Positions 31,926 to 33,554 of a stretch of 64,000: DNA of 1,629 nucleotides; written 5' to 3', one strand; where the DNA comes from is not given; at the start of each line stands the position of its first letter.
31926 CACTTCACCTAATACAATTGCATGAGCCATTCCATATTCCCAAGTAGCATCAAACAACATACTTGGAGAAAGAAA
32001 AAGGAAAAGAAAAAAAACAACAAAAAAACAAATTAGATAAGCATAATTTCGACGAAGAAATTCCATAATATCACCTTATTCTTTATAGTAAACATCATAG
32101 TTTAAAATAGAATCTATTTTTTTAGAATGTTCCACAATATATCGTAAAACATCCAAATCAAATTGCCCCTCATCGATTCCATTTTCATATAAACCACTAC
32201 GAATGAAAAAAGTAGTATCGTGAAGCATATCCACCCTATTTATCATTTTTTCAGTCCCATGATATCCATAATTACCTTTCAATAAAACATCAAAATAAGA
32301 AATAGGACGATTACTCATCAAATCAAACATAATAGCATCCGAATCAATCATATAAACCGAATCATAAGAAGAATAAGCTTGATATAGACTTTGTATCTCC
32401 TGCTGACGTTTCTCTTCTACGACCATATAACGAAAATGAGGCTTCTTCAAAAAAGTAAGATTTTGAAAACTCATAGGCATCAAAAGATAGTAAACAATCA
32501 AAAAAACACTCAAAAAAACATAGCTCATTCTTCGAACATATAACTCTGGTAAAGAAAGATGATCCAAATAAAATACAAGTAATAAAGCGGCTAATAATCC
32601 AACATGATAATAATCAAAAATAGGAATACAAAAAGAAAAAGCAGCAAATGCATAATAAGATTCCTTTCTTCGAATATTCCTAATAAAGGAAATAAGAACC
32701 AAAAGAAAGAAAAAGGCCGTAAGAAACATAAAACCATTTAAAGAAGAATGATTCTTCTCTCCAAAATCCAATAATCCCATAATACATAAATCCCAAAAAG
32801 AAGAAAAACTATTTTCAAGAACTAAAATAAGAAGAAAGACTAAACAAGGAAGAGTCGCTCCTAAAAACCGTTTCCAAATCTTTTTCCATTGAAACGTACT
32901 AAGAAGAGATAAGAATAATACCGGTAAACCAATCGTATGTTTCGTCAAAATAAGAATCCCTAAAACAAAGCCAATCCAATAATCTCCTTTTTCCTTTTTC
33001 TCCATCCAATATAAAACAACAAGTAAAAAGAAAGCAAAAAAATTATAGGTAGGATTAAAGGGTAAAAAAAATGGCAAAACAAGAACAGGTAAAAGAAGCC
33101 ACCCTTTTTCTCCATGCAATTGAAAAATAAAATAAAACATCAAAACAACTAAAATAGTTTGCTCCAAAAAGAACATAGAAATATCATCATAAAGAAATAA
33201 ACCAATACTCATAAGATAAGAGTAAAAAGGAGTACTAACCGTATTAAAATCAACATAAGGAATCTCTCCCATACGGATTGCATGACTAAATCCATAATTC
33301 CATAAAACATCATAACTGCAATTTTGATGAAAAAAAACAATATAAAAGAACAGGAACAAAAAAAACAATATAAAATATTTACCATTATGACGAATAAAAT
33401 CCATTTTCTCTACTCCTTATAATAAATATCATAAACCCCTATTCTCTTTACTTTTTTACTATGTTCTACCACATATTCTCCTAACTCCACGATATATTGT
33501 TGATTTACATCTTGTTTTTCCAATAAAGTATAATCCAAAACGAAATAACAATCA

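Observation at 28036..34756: Five tandem GT-C-like polytopic membrane proteins (four close paralogues) wedged between divIB and ftsA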

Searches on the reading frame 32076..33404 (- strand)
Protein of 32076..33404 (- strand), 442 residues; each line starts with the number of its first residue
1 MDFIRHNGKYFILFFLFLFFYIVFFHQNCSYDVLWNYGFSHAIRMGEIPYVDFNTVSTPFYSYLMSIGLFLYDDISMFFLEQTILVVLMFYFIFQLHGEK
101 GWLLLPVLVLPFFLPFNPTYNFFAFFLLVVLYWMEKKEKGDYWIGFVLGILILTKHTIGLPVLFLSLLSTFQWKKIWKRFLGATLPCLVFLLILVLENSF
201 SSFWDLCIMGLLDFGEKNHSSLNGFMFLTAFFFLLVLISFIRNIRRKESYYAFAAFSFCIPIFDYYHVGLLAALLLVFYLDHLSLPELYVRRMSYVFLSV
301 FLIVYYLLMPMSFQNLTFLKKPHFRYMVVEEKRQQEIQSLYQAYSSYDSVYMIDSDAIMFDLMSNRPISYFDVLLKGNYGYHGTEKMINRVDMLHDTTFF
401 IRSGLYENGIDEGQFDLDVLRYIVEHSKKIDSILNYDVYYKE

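Call 3: search_protein_families(library=pfam, proteins=[window:32076-33404:-], max_evalue=1)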
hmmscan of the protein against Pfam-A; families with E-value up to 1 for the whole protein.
window:32076-33404:- (442 aa): 0 families

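Call 4: search_protein_families(library=ncbifam, proteins=[window:32076-33404:-], max_evalue=1)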
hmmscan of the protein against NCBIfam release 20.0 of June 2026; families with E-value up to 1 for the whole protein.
window:32076-33404:- (442 aa): 0 families

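Call 8: find_homologous_proteins(query=window:32076-33404:-, max_evalue=0.001)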
Query window:32076-33404:- (442 aa): 152 proteins with E <= 0.001 among 8000 candidates; the best 120 are listed.
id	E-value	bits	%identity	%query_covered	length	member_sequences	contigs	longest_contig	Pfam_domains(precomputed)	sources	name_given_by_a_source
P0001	1.2e-286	969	99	100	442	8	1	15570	-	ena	-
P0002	4.2e-175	602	60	94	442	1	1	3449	-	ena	-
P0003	1.2e-132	462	46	100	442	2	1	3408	-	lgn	-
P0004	1.5e-132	461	47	100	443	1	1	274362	-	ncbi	-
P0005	1.5e-132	461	48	100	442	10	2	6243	-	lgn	-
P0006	3.5e-125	437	48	100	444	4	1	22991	-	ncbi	-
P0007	3.8e-125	437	46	100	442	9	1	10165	-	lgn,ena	-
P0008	6.8e-125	436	45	100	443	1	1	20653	-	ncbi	-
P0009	1.0e-123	432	45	100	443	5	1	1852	-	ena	-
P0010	7.5e-123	429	46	94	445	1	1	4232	-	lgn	-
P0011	4.2e-121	424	45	100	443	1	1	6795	-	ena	-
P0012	3.6e-113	397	43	100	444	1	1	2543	-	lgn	-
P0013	1.9e-103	365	43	100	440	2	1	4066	-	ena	-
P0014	1.0e-98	350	41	100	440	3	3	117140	-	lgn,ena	-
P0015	3.8e-98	348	42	94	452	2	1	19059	-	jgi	-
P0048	5.1e-79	285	37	99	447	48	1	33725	PF09594.17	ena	-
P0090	4.2e-63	232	35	93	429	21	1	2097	PF09594.17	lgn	-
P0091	7.0e-63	232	32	93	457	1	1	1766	PF09594.17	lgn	-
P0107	1.6e-58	217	33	93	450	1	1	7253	PF13231.13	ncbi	-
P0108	2.1e-57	214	31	94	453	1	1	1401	PF09594.17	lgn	-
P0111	1.9e-56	211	31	92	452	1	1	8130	PF13231.13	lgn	-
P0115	1.6e-55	207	33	93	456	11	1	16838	PF09594.17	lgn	-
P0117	4.2e-55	206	32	98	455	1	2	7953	PF09594.17,PF13231.13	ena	-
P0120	3.0e-54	203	31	93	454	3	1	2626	PF09594.17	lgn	-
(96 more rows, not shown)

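Call 10: search_solved_structures(query=A2, max_evalue=10, show_alignments=2)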
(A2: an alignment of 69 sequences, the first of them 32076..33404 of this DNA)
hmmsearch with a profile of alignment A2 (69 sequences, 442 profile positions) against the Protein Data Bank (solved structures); distinct sequences matched with E-value up to 10: 0.

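Call 12: search_protein_families(library=pfam, alignment_id=A2, max_evalue=0.01)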
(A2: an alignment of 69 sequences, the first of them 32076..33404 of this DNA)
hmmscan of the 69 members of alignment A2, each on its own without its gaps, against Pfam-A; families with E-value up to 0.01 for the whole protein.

A. member 1, window:32076-33404:- (442 aa): 0 families

B. families by the number of members that match (of 69 scanned): 4 families
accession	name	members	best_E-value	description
PF09594.16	GT87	22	9.7e-07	Glycosyltransferase family 87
PF13231.12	PMT_2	7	8.9e-09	Dolichyl-phosphate-mannose-protein mannosyltransferase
PF15711.10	ILEI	1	0.00047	Interleukin-like EMT inducer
PF10841.13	DUF2644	1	0.0065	Protein of unknown function (DUF2644)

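Call 13: find_related_loci(query=A2, collection=genome_contigs, flank=10000)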
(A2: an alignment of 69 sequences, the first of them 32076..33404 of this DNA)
Query A2 (442 aa) in genome_contigs; peptide patterns used: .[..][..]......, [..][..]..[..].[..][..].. (x = any residue, [..] = any of these).
228 stretches matched a pattern; 157 encode a relative of the query (tblastn E <= 1e-3); the best 80 are kept; 76 distinct loci.
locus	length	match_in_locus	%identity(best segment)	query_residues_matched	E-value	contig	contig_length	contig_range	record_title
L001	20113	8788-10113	46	1-442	2e-130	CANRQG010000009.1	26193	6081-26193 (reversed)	MAG: uncultured Bacilli bacterium isolate Lapin-017__bin44 genome assembly, contig: Lapin-017__NODE_891_length_26193_cov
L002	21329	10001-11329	45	1-442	2e-125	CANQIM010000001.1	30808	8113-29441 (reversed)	MAG: uncultured Bacilli bacterium isolate Lapin-028__bin25 genome assembly, contig: Lapin-028__NODE_1544_length_30808_co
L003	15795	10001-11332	48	1-442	5e-120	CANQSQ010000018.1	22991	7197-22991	MAG: uncultured Bacilli bacterium isolate Lapin-026__bin111 genome assembly, contig: Lapin-026__NODE_2477_length_22991_c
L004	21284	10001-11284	40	12-442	9e-91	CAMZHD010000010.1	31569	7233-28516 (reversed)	MAG TPA_asm: uncultured Bacillales bacterium isolate SRR10912542_bin.29_metaWRAP_v1.3_MAG genome assembly, contig: ERZ14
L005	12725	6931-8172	42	27-442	8e-89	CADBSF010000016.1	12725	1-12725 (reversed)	MAG: uncultured Erysipelotrichaceae bacterium isolate RUG14253 genome assembly, contig: RUG14253_asm_16, whole genome sh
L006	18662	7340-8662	36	1-441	9e-87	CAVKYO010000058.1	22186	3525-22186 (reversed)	Acidaminococcus fermentans isolate H07683-L1_cleanbin_000030 genome assembly, contig: Spades_H07683-L1_contig_1712, whol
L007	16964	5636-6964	36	1-440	3e-86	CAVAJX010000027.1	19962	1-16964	bacterium isolate SRR8978371_cleanbin_000003 genome assembly, contig: Spades_SRR8978371_contig_82, whole genome shotgun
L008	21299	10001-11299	35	15-442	4e-83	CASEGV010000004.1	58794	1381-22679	uncultured Mycoplasmatota bacterium isolate A2_L3_372372_idba_bin.42 genome assembly, contig: A2_L3_372372_idba_bin.42.f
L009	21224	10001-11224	41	32-442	7e-83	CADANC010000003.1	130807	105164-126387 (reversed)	MAG: uncultured Erysipelotrichaceae bacterium isolate RUG13444 genome assembly, contig: RUG13444_asm_3, whole genome sho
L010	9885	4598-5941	37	1-442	1e-80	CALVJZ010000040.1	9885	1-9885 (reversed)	MAG: uncultured Bacilli bacterium isolate BRZ_PS__bin38 genome assembly, contig: BRZ_PS__NODE_7396_length_9885_cov_5.680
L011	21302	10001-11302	35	1-442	1e-80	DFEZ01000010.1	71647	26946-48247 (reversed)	MAG TPA_asm: Bacillales bacterium UBA3789 UBA3789_contig_517, whole genome shotgun sequence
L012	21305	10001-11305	37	11-442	4e-80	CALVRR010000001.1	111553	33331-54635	MAG: uncultured Bacilli bacterium isolate BRZ_NH__bin11 genome assembly, contig: BRZ_NH__NODE_144_length_111553_cov_13.7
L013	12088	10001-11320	35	4-439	5e-80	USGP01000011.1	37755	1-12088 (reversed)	uncultured Tenericutes bacterium isolate UMGS1700 genome assembly, contig: NODE_544_length_37755_cov_4.254032, whole gen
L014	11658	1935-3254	34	7-442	2e-79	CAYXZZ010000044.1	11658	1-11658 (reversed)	MAG TPA_asm: uncultured Mycoplasma sp. isolate SRP315200_co2_747 genome assembly, contig: NODE_7345_length_11658_cov_12.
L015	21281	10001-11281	37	22-442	2e-79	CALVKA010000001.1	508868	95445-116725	MAG: uncultured Bacilli bacterium isolate BRZ_NS__bin73 genome assembly, contig: BRZ_NS__NODE_7_length_508868_cov_10.077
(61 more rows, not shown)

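Call 17: predict_structure(alignment_id=A2)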
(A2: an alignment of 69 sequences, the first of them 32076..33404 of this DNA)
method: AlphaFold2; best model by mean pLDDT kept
length: 442 residues; sequences in the alignment: 69
mean_pLDDT: 94.1   pTM: 0.93
mean pLDDT of the five models: 94.1, 94.0, 93.9, 92.8, 92.6
residues with pLDDT >= 90: 382; 70-90: 53; 50-70: 7; < 50: 0
segments of 3 or more residues with pLDDT < 50: none
pLDDT, mean of each block of 10 residues (from residue 1): 92 96 82 95 97 92 98 98 98 97 94 91 98 98 99 96 98 98 98 96 92 78 87 97 96 96 89 97 94 96 90 92 96 96 97 95 97 91 95 98 81 83 97 97 97
secondary structure, 60 per line:
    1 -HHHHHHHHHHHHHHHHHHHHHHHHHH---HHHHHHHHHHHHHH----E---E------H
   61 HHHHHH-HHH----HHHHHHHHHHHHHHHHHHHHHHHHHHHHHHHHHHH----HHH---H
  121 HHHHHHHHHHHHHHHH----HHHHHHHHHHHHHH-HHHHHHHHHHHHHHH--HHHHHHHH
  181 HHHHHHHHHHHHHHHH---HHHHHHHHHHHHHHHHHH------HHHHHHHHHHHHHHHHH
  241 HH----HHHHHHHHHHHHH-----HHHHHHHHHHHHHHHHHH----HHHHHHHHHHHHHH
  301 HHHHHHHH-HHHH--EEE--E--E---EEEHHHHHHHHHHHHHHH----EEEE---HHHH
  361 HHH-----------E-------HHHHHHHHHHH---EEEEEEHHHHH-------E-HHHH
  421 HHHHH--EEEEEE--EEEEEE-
elements in order: H2-27 H31-44 H60-66 H75-109 H120-136 H141-154 H156-170 H173-196 H200-217 H224-242 H247-259 H265-282 H287-308 H310-313 E316-318 E328-330 H331-345 E350-353 H357-363 H383-393 E397-402 H403-407 H417-425 E428-433 E436-441

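Call 20: fold_search(model_id=the predicted structure, library=pdb)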
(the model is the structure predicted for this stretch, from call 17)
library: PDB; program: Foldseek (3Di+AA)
matches with E <= 10: 86; with E <= 0.001: 2
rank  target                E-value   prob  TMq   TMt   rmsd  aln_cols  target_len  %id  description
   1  5ezm                  2.0e-04  1.00  0.52  0.44   8.9       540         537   12  Crystal Structure of ArnT from Cupriavidus metallidurans in the apo state (released 2016-02-17)
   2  5f15                  9.6e-04  1.00  0.55  0.47  10.8       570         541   10  Crystal Structure of ArnT from Cupriavidus metallidurans bound to Undecaprenyl phosphate (released 2016-02-17)
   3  5gmy_A                8.1e-03  1.00  0.37  0.22  11.8       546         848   11  Crystal structure of the Archaeoglobus fulgidus oligosaccharyltransferase (O29867_ARCFU) tethered with an acceptor pep (released 2017-02-01)
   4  8b6l_I                1.2e-02  1.00  0.49  0.35  10.6       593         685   11  Subtomogram average of the human Sec61-TRAP-OSTA-translocon (released 2022-12-07)
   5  3wak                  1.6e-02  1.00  0.40  0.24  10.1       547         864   14  Crystal structure of the Archaeoglobus fulgidus oligosaccharyltransferase (O29867_ARCFU) in the apo form (released 2013-10-30)
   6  3waj                  1.6e-02  0.97  0.34  0.22  13.6       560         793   11  Crystal structure of the Archaeoglobus fulgidus oligosaccharyltransferase (O29867_ARCFU) complex with Zn and sulfate (released 2013-10-30)
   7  6gxc_A                3.8e-02  0.99  0.47  0.33   8.3       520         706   12  Bacterial oligosaccharyltransferase PglB in complex with an inhibitory peptide and a reactive lipid-linked oligosaccha (released 2018-11-14)
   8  5ogl_A                8.6e-02  0.98  0.48  0.33   8.3       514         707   11  Structure of bacterial oligosaccharyltransferase PglB in complex with an acceptor peptide and an lipid-linked oligosac (released 2017-10-25)
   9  9s6t_A                1.1e-01  0.96  0.47  0.44   9.7       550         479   10  Ternary cryo-EM structure of chicken ALG12 with Dol25-PP-GlcNAc2Man7, Dol25-P-Man, and Fab (released 2026-03-18)
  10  6snh_X                1.1e-01  0.97  0.36  0.34  10.4       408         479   13  Cryo-EM structure of yeast ALG6 in complex with 6AG9 Fab and Dol25-P-Glc (released 2020-03-11)
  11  9s6u_A                1.6e-01  0.89  0.38  0.32   8.6       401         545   10  Ternary cryo-EM structure of human ALG9 with Dol25-PP-GlcNAc2Man8, Dol25-P-Man and Fab (released 2026-03-18)
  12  7bvc_B                2.2e-01  0.97  0.39  0.19   7.3       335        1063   14  Cryo-EM structure of Mycobacterium smegmatis arabinosyltransferase EmbA-EmbB-AcpM2 in complex with ethambutol (released 2020-04-29)
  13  7bvc_A                2.6e-01  0.96  0.38  0.18   6.7       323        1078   12  Cryo-EM structure of Mycobacterium smegmatis arabinosyltransferase EmbA-EmbB-AcpM2 in complex with ethambutol (released 2020-04-29)
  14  6x0o                  2.7e-01  0.85  0.32  0.16   8.2       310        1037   15  Single-Particle Cryo-EM Structure of Arabinosyltransferase EmbB from Mycobacterium smegmatis (released 2020-06-10)
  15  7bvh_A                2.9e-01  0.91  0.39  0.19  11.8       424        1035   11  Crystal structure of arabinosyltransferase EmbC2-AcpM2 complex from Mycobacterium smegmatis complexed with di-arabinos (released 2020-04-29)
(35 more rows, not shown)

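Call 43: search_protein_representatives(alignment_id=A2)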
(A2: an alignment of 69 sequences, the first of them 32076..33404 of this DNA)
Query: 69 sequences, 442 profile positions. Proteins with E-value up to 0.001 (for the whole library): 1857; up to 1e-10: 1197; up to 1e-30: 682. The best 150 are listed.
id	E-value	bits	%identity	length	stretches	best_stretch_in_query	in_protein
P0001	9.6e-160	549.1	-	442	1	1-442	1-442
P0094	2.9e-157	540.9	-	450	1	5-441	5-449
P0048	6.7e-154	529.8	-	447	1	4-442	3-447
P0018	6.0e-150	516.8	-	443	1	4-442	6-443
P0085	8.3e-144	496.6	-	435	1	1-442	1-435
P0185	2.5e-143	495.0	-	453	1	3-442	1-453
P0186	7.6e-143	493.4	-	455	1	6-441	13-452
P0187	1.2e-141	489.5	-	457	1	2-442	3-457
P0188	2.6e-141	488.3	-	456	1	3-442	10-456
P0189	4.4e-141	487.6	-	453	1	3-442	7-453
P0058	6.4e-141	487.1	-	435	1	1-441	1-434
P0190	2.4e-140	485.2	-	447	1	5-441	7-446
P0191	2.1e-138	478.7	-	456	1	4-440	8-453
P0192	4.8e-136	471.0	-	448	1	3-441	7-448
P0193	5.6e-136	470.8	-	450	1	2-442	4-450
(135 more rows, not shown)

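Call 61: search_protein_families(library=pfam, proteins=[P0048, P0090, P0091, P0108, P0115, P0117, P0120, P0107, P0111], max_evalue=0.01)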
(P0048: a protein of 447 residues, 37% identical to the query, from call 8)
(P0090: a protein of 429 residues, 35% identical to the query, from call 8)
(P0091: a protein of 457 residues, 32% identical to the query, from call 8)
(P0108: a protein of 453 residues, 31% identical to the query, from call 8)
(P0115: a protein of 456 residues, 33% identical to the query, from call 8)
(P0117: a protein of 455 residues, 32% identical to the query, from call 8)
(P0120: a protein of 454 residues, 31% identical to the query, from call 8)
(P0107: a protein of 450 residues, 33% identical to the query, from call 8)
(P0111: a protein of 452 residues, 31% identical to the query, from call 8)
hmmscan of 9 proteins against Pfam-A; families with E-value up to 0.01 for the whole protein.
P0048 (447 aa): 2 families
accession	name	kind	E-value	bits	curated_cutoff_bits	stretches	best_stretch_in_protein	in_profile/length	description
PF09594.16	GT87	-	1.3e-05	25.5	25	1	74-212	22-162/237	Glycosyltransferase family 87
PF13231.12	PMT_2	-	8.2e-05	23.3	26.1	1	57-193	3-153/160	Dolichyl-phosphate-mannose-protein mannosyltransferase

P0090 (429 aa): 2 families
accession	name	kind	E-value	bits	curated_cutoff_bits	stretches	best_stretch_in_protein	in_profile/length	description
PF09594.16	GT87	-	1.1e-06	29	25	1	42-229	9-191/237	Glycosyltransferase family 87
PF10841.13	DUF2644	-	0.0065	17.2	22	0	204-239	15-51/59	Protein of unknown function (DUF2644)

P0091 (457 aa): 2 families
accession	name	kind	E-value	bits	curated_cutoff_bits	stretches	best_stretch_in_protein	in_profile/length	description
PF09594.16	GT87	-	2e-05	24.9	25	1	60-219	4-162/237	Glycosyltransferase family 87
PF13231.12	PMT_2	-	5.8e-05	23.8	26.1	1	60-200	3-153/160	Dolichyl-phosphate-mannose-protein mannosyltransferase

P0108 (453 aa): 2 families
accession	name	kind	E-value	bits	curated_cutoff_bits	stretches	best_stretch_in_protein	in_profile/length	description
PF09594.16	GT87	-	9.8e-07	29.2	25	1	58-211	4-157/237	Glycosyltransferase family 87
PF13231.12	PMT_2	-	8.9e-05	23.2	26.1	1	58-197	3-152/160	Dolichyl-phosphate-mannose-protein mannosyltransferase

P0115 (456 aa): 1 family
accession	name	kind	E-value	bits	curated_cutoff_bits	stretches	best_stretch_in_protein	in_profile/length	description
PF09594.16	GT87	-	4.9e-06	26.9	25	1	67-213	9-157/237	Glycosyltransferase family 87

P0117 (455 aa): 2 families
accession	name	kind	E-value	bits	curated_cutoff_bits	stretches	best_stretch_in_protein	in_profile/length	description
PF13231.12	PMT_2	-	8.9e-09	36.2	26.1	1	58-194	3-150/160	Dolichyl-phosphate-mannose-protein mannosyltransferase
PF09594.16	GT87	-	9.7e-07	29.2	25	1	58-219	4-164/237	Glycosyltransferase family 87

P0120 (454 aa): 1 family
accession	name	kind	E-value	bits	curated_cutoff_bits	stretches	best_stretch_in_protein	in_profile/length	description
PF09594.16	GT87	-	1.2e-05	25.6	25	1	70-233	14-174/237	Glycosyltransferase family 87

P0107 (450 aa): 2 families
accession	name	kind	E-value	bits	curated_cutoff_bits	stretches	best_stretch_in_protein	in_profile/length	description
PF13231.12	PMT_2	-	6.3e-07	30.2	26.1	1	58-189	3-144/160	Dolichyl-phosphate-mannose-protein mannosyltransferase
PF09594.16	GT87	-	0.00036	20.8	25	1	58-212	4-158/237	Glycosyltransferase family 87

P0111 (452 aa): 1 family
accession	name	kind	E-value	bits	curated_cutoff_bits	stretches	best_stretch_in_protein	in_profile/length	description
PF13231.12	PMT_2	-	2.1e-06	28.5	26.1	1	60-194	3-146/160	Dolichyl-phosphate-mannose-protein mannosyltransferase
